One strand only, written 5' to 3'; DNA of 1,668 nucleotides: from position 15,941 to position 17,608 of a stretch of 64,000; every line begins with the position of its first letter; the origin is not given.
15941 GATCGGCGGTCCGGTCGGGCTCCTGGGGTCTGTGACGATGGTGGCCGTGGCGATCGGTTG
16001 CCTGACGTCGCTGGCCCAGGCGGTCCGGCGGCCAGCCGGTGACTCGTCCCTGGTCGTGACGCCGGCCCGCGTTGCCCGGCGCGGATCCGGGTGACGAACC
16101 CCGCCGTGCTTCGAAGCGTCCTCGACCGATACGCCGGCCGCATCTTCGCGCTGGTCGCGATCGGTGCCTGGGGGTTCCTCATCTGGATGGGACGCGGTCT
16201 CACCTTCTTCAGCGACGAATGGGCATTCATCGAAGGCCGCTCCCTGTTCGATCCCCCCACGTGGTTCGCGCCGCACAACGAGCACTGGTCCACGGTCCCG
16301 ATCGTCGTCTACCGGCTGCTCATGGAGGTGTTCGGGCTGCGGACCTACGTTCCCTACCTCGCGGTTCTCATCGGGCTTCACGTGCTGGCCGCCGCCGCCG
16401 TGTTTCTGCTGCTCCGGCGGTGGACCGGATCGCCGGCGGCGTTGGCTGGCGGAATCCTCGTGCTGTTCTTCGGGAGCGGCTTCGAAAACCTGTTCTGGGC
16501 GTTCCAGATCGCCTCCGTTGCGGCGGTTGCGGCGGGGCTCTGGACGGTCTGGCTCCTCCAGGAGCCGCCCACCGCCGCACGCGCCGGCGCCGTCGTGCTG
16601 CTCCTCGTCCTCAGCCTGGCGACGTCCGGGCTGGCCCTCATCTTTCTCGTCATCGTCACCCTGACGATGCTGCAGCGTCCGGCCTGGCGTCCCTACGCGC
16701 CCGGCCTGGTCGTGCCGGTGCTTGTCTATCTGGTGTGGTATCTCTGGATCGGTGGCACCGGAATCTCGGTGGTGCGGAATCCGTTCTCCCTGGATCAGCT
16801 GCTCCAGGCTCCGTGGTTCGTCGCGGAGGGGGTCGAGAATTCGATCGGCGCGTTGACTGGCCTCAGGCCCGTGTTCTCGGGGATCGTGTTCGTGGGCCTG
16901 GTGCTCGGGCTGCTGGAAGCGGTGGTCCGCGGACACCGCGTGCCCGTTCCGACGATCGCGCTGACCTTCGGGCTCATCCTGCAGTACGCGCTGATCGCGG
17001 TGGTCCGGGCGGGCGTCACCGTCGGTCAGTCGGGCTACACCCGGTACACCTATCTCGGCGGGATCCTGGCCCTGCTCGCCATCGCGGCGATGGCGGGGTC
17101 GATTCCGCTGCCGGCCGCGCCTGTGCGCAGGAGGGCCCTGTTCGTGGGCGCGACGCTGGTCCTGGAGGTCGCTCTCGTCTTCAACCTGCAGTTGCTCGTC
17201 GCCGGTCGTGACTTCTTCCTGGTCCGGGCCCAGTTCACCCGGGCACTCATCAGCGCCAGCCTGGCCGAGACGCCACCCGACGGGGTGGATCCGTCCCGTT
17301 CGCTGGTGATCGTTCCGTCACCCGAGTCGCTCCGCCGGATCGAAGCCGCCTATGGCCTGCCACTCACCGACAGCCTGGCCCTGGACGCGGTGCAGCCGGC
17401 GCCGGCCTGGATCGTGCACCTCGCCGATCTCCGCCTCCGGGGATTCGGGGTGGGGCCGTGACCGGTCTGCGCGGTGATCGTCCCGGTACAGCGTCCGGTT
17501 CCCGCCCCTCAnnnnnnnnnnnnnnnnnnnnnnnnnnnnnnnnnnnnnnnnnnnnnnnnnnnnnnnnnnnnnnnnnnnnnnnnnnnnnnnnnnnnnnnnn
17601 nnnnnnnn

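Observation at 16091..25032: Paralogous pair of unknown-family membrane proteins, each translationally coupled downstream of a different GT-C enzyme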

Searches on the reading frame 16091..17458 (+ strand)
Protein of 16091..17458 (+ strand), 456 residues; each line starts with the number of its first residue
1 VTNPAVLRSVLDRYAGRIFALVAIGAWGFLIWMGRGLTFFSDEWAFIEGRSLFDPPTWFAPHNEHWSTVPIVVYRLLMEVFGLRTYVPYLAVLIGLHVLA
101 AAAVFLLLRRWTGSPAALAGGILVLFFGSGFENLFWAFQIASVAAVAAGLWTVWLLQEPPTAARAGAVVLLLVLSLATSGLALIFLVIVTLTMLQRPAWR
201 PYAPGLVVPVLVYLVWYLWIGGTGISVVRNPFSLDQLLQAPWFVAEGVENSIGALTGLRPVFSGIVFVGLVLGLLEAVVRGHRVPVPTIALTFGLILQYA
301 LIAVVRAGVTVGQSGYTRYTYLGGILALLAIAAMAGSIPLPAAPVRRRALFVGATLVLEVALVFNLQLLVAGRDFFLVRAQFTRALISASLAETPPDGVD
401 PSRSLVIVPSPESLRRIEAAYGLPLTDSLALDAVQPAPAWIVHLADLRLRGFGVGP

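Call 10: search_protein_families(library=pfam, proteins=[window:16091-17458:+], max_evalue=1)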
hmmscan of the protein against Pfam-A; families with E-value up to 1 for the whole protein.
window:16091-17458:+ (456 aa): 0 families

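Call 11: search_protein_families(library=ncbifam, proteins=[window:16091-17458:+], max_evalue=1)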
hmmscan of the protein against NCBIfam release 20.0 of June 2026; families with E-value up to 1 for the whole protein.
window:16091-17458:+ (456 aa): 0 families

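Call 14: find_homologous_proteins(query=window:16091-17458:+)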
Query window:16091-17458:+ (456 aa): 441 proteins with E <= 0.001 among 8000 candidates; the best 120 are listed.
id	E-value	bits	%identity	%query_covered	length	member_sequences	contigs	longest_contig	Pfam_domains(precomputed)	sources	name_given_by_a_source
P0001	6.9e-287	969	100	100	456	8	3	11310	-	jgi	-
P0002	1.8e-235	800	83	100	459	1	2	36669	-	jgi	jgi:hypothetical protein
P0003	2.9e-233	793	81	100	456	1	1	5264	-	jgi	jgi:hypothetical protein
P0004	2.1e-231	787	80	100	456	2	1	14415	-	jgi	jgi:hypothetical protein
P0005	5.1e-225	765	79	100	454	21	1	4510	-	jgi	jgi:hypothetical protein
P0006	5.2e-192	657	69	99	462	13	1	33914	-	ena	-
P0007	1.6e-172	592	64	98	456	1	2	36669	-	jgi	jgi:hypothetical protein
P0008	2.3e-169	582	62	100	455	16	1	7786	-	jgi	jgi:hypothetical protein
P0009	2.5e-169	582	62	98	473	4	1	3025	-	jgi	jgi:hypothetical protein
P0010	3.2e-166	572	61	97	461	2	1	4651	-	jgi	jgi:hypothetical protein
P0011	8.3e-165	567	62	98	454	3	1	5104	-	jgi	jgi:hypothetical protein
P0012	2.7e-164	565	61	97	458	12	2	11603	-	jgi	-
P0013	1.7e-161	556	61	97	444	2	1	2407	-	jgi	jgi:hypothetical protein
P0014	3.8e-161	555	80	73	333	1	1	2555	-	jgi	jgi:hypothetical protein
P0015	3.4e-157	542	59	96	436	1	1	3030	-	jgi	jgi:hypothetical protein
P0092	1.0e-96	342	47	92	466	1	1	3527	PF09594.17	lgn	-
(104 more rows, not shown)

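Call 15: search_solved_structures(query=window:16091-17458:+, max_evalue=10)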
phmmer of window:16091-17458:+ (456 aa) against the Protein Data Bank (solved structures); distinct sequences matched with E-value up to 10: 0.

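Call 17: search_solved_structures(query=A1, max_evalue=10, show_alignments=2)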
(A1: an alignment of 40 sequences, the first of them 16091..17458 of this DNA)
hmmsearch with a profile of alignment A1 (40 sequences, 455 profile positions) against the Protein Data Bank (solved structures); distinct sequences matched with E-value up to 10: 0.
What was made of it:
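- On Existing GT-C sequence families (Pfam GT87, ALG6_ALG8, PMT/PMT_2, STT3, YfhO, DUF6044, PTPS_related; NCBIfam): PDB sequence and profile searches were empty (calls 15, 17).
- Closest known: ArnT. Different: There is no detectable sequence similarity (calls 10, 11, 15, 17).
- Tried and rejected: PDB sequence searches with phmmer and with a profile were empty at E ≤ 10 (calls 15, 17).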

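Call 20: search_protein_families(library=pfam, alignment_id=A1, max_evalue=1)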
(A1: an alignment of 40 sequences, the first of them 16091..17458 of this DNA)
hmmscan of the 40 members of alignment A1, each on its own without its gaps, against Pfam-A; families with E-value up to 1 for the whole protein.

A. member 1, window:16091-17458:+ (456 aa): 0 families

B. families by the number of members that match (of 40 scanned): 17 families
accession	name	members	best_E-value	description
PF19529.4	DUF6057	4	0.00073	Family of unknown function (DUF6057)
PF10131.15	PTPS_related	4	0.24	6-pyruvoyl-tetrahydropterin synthase related domain; membrane protein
PF09594.16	GT87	2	4e-06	Glycosyltransferase family 87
PF11992.13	TgpA_N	1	0.011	TgpA N-terminal domain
PF09534.15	Trp_oprn_chp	1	0.018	Tryptophan-associated transmembrane protein (Trp_oprn_chp)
PF18105.7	PGM1_C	1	0.021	PGM1 C-terminal domain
PF07256.17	DUF1435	1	0.025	Protein of unknown function (DUF1435)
PF05749.17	Rubella_E2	1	0.086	Rubella membrane glycoprotein E2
PF12616.13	DUF3775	1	0.16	Protein of unknown function (DUF3775)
PF15686.10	LYRIC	1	0.17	Lysine-rich CEACAM1 co-isolated protein family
PF22341.1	GSPE_N1E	1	0.21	GSPII protein E, N1E domain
PF10399.14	UCR_Fe-S_N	1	0.28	Ubiquitinol-cytochrome C reductase Fe-S subunit TAT signal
PF10512.14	Borealin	1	0.33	Cell division cycle-associated protein 8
PF17369.7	DUF5391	1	0.36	Family of unknown function (DUF5391)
PF13840.12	ACT_7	1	0.49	ACT domain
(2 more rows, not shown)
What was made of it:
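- Closest known: GT87 / PimE, ALG6 and PIG-M/Gpi18-type GT-C mannosyl- and glucosyltransferases. Same: Two of 40 X-family members give weak PF09594 hits (call 20).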

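Call 22: find_related_loci(query=A1, collection=genome_contigs, flank=6000)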
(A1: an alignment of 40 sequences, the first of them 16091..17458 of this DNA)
Query A1 (456 aa) in genome_contigs; peptide patterns used: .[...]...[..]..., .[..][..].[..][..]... (x = any residue, [..] = any of these).
83 stretches matched a pattern; 81 encode a relative of the query (tblastn E <= 1e-3); the best 80 are kept; 80 distinct loci.
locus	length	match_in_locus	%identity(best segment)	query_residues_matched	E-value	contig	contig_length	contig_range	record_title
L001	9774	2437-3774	60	11-456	5e-145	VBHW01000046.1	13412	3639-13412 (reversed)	MAG: Chloroflexi bacterium isolate CF_114 14_1009_16_30cm_scaffold_23885, whole genome shotgun sequence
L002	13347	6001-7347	44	2-450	2e-103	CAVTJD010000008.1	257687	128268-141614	MAG: uncultured Chloroflexia bacterium isolate MFD05684.bin.1.48 genome assembly, contig: contig_50303, whole genome sho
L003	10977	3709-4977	50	30-449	6e-101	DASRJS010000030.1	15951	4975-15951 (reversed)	MAG TPA_asm: Candidatus Polarisedimenticolia bacterium isolate SMAG_U10142 k141_3440186, whole genome shotgun sequence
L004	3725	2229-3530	43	15-449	1e-98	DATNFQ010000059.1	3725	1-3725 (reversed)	MAG TPA_asm: Patescibacteria group bacterium isolate SMAG_U11299 k141_3775979, whole genome shotgun sequence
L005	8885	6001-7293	44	18-449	1e-96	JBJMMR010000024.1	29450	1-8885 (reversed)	MAG: Chloroflexota bacterium isolate 12C16O_24h_100_P08_coass_bin_12 k141_2278680, whole genome shotgun sequence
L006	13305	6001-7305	47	18-449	2e-94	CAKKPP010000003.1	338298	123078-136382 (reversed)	Chloroflexi bacterium isolate Hainich-H41-bin260-1 genome assembly, contig: H41-bin260_1_Hain_H41_02um_R3_6_length_33829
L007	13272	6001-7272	45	15-436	4e-94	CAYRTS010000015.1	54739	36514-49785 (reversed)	MAG TPA_asm: uncultured Anaerolineaceae bacterium isolate binchicken_co186_197 genome assembly, contig: NODE_535_length_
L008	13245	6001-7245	45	34-449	3e-93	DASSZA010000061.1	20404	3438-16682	MAG TPA_asm: Candidatus Limnocylindrales bacterium isolate SMAG_U695 k141_1237560, whole genome shotgun sequence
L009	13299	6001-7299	44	17-450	1e-92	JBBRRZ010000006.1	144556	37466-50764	MAG: Candidatus Limnocylindrales bacterium isolate La2_maxbin2.415 La2_maxbin2.415_K_3402425L144556_cov_47.9928, whole g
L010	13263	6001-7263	43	35-456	3e-90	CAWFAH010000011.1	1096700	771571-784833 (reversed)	MAG: uncultured Chloroflexia bacterium isolate MFD00822.bin.2.151 genome assembly, contig: contig_78319, whole genome sh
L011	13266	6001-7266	45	34-456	1e-89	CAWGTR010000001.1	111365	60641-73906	MAG: uncultured Chloroflexia bacterium isolate MFD03975.bin.2.87 genome assembly, contig: contig_103627, whole genome sh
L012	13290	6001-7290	43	19-449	9e-89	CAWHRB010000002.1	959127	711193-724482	MAG: uncultured Chloroflexia bacterium isolate MFD06742.bin.1.139 genome assembly, contig: contig_40381, whole genome sh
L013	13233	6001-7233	42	30-441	7e-89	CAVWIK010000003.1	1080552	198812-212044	MAG: uncultured Chloroflexia bacterium isolate MFD02199.bin.2.130 genome assembly, contig: contig_71523, whole genome sh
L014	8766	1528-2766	45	37-450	2e-88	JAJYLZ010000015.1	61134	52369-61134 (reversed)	MAG: Chloroflexi bacterium isolate DBS2-1.bin9 NODE_790_length_61134_cov_2.528743, whole genome shotgun sequence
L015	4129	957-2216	45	29-450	4e-88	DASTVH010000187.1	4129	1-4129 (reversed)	MAG TPA_asm: Candidatus Limnocylindrales bacterium isolate SMAG_U2354 k141_1067198, whole genome shotgun sequence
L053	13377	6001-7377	35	11-456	3e-43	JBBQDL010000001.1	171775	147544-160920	MAG: Candidatus Limnocylindrales bacterium isolate Co_metawrap_1175 Cmw_1175_k141_5144136_length_171775_cov_11.0760, who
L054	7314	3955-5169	31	21-429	2e-42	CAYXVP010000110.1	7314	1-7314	MAG TPA_asm: uncultured Anaerolinea sp. isolate SRP273308_co1_404 genome assembly, contig: NODE_16782_length_7314_cov_5.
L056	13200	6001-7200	33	30-429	4e-47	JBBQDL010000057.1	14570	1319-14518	MAG: Candidatus Limnocylindrales bacterium isolate Co_metawrap_1175 Cmw_1175_k141_28749741_length_14570_cov_13.7253, who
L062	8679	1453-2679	34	30-438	6e-36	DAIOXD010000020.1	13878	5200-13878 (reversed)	MAG TPA_asm: Candidatus Limnocylindrales bacterium isolate CTOTU41422 NODE_2789_length_13878_cov_6.179266, whole genome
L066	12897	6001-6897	32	30-326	1e-28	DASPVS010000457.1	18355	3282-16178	MAG TPA_asm: Acidimicrobiales bacterium isolate SMAG_U12335 k141_1765067, whole genome shotgun sequence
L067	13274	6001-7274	48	9-437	1e-28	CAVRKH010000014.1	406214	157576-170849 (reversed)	MAG: uncultured Chloroflexia bacterium isolate MFD00392.bin.3.213 genome assembly, contig: contig_42725, whole genome sh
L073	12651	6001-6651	34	12-221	5e-21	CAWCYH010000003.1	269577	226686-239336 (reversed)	MAG: uncultured Solirubrobacterales bacterium isolate MFD09603.bin.3.129 genome assembly, contig: contig_152, whole geno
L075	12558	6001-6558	34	35-221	1e-18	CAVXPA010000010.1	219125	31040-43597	MAG: uncultured Solirubrobacterales bacterium isolate MFD00731.bin.2.60 genome assembly, contig: contig_47541, whole gen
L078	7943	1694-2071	33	33-158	1e-15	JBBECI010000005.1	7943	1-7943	MAG: Solirubrobacterales bacterium isolate LejiaF_62_21 Lejia_F_12067_length_7943_cov_13, whole genome shotgun sequence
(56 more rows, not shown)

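Call 23: predict_structure(alignment_id=A1)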
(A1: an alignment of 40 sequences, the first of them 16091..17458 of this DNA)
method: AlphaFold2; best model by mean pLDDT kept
length: 456 residues; sequences in the alignment: 40
mean_pLDDT: 91.1   pTM: 0.92
mean pLDDT of the five models: 91.1, 90.8, 89.7, 87.9, 86.1
residues with pLDDT >= 90: 311; 70-90: 130; 50-70: 12; < 50: 3
segments of 3 or more residues with pLDDT < 50: none
pLDDT, mean of each block of 10 residues (from residue 1): 70 95 98 94 87 90 89 93 95 98 98 95 97 94 97 98 98 96 97 98 98 95 70 80 92 91 87 87 93 96 78 79 98 89 88 92 96 94 93 82 85 93 92 92 91 73
secondary structure, 60 per line:
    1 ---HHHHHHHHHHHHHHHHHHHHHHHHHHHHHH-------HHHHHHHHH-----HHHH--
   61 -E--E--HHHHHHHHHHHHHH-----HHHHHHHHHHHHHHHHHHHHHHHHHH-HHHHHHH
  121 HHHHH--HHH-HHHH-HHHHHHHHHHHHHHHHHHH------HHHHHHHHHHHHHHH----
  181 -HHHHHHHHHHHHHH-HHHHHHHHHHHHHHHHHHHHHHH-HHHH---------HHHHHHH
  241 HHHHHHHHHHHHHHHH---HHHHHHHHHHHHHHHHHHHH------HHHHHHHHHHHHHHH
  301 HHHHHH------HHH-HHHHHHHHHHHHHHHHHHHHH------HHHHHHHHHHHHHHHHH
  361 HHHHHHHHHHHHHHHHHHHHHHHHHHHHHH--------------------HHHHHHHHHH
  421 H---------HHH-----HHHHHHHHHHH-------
elements in order: H4-33 H41-49 H55-58 H68-81 H87-112 H114-125 H132-135 H137-155 H162-176 H182-195 H197-219 H221-224 H234-256 H260-279 H286-306 H317-337 H344-390 H411-421 H439-449
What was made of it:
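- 16091..17461 (+): X1. A 456-aa, 11-TM protein of an unmodelled GT-C-fold family. The D42-E43 codons are at 16214-16219. The AF2 model has pLDDT 91 and pTM 0.92 (call 23).
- On GT-C glycosyltransferase superfamily (fold level): The AF2 model (pLDDT 91, call 23) has TM1, then short helices at 41-49 and 68-81, then TM2 onwards.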

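Call 27: fold_search(model_id=the predicted structure, library=pdb)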
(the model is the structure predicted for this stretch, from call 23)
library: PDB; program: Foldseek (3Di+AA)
matches with E <= 10: 265; with E <= 0.001: 1
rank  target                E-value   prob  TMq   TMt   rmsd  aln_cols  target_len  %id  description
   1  5f15                  9.7e-04  1.00  0.52  0.45  10.7       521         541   16  Crystal Structure of ArnT from Cupriavidus metallidurans bound to Undecaprenyl phosphate (released 2016-02-17)
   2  5ezm                  3.3e-03  1.00  0.51  0.44  13.2       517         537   13  Crystal Structure of ArnT from Cupriavidus metallidurans in the apo state (released 2016-02-17)
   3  9dlf_C                1.3e-02  1.00  0.49  0.39  10.2       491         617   17  Arabinosyltransferase AftB in complex with Fab_B3 (released 2025-06-25)
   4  8age_A                1.5e-02  1.00  0.45  0.34  12.7       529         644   10  Structure of yeast oligosaccharylransferase complex with acceptor peptide bound (released 2022-12-07)
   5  7oci_F                2.0e-02  1.00  0.45  0.34  11.6       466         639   10  Cryo-EM structure of yeast Ost6p containing oligosaccharyltransferase complex (released 2022-02-16)
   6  8pn9_A                2.6e-02  0.99  0.45  0.34  16.5       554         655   10  Structure of human oligosaccharyltransferase OST-A complex bound to NGI-1 (released 2024-05-08)
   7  8agc_A                4.2e-02  1.00  0.43  0.30  15.7       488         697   10  Structure of yeast oligosaccharylransferase complex with lipid-linked oligosaccharide and non-acceptor peptide bound (released 2022-12-07)
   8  6ezn_F                5.0e-02  0.95  0.37  0.28  15.1       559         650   11  Cryo-EM structure of the yeast oligosaccharyltransferase (OST) complex (released 2018-01-17)
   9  9i5k_A                5.9e-02  1.00  0.48  0.45   8.7       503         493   14  Structure of the Chaetomium thermophilum Pmt4 homodimer (C2 symmetry) (released 2025-12-24)
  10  8b6l_I                8.3e-02  0.97  0.42  0.30  16.6       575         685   11  Subtomogram average of the human Sec61-TRAP-OSTA-translocon (released 2022-12-07)
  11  3waj                  9.0e-02  0.91  0.34  0.21  16.5       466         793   16  Crystal structure of the Archaeoglobus fulgidus oligosaccharyltransferase (O29867_ARCFU) complex with Zn and sulfate (released 2013-10-30)
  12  6p25_B                9.4e-02  0.99  0.32  0.22   9.2       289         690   15  Structure of S. cerevisiae protein O-mannosyltransferase Pmt1-Pmt2 complex bound to the sugar donor and a peptide acce (released 2019-07-10)
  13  6c26_A                1.1e-01  0.91  0.41  0.31  13.4       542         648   11  The Cryo-EM structure of a eukaryotic oligosaccharyl transferase complex (released 2018-01-31)
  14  9e6i_B                1.3e-01  0.99  0.32  0.21  10.0       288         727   14  Cryo-EM structure of Saccharomyces cerevisiae Pmt4-Ccw5 complex (released 2025-10-15)
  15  9e61_A                1.4e-01  0.99  0.32  0.21   8.2       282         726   15  Cryo-EM structure of Saccharomyces cerevisiae Pmt4 apo form (released 2025-10-15)
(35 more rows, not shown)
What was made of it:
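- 16091..17461 (+): Foldseek top hits are ArnT, AftB, STT3, PMT, AftD and PglB (call 27).
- Closest known: ArnT. Same: They are the best structural matches: 5f15 at TMq 0.52 and 9dlf at 0.49 (call 27).
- The top 21 Foldseek PDB hits are GT-C enzymes (ArnT 5f15 at E 9.7e-4 and TMq 0.52, then AftB, STT3, Pmt4, AftD, PglB) plus PIG-U. Non-GT-C hits have probability below 0.15 (call 27). GT-C-like folds can be non-catalytic; PIG-U is among the hits (call 27). PIG-U appears among the fold hits (call 27). All confident hits are GT-C enzymes that use polyprenyl-P or polyprenyl-PP donors (call 27).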
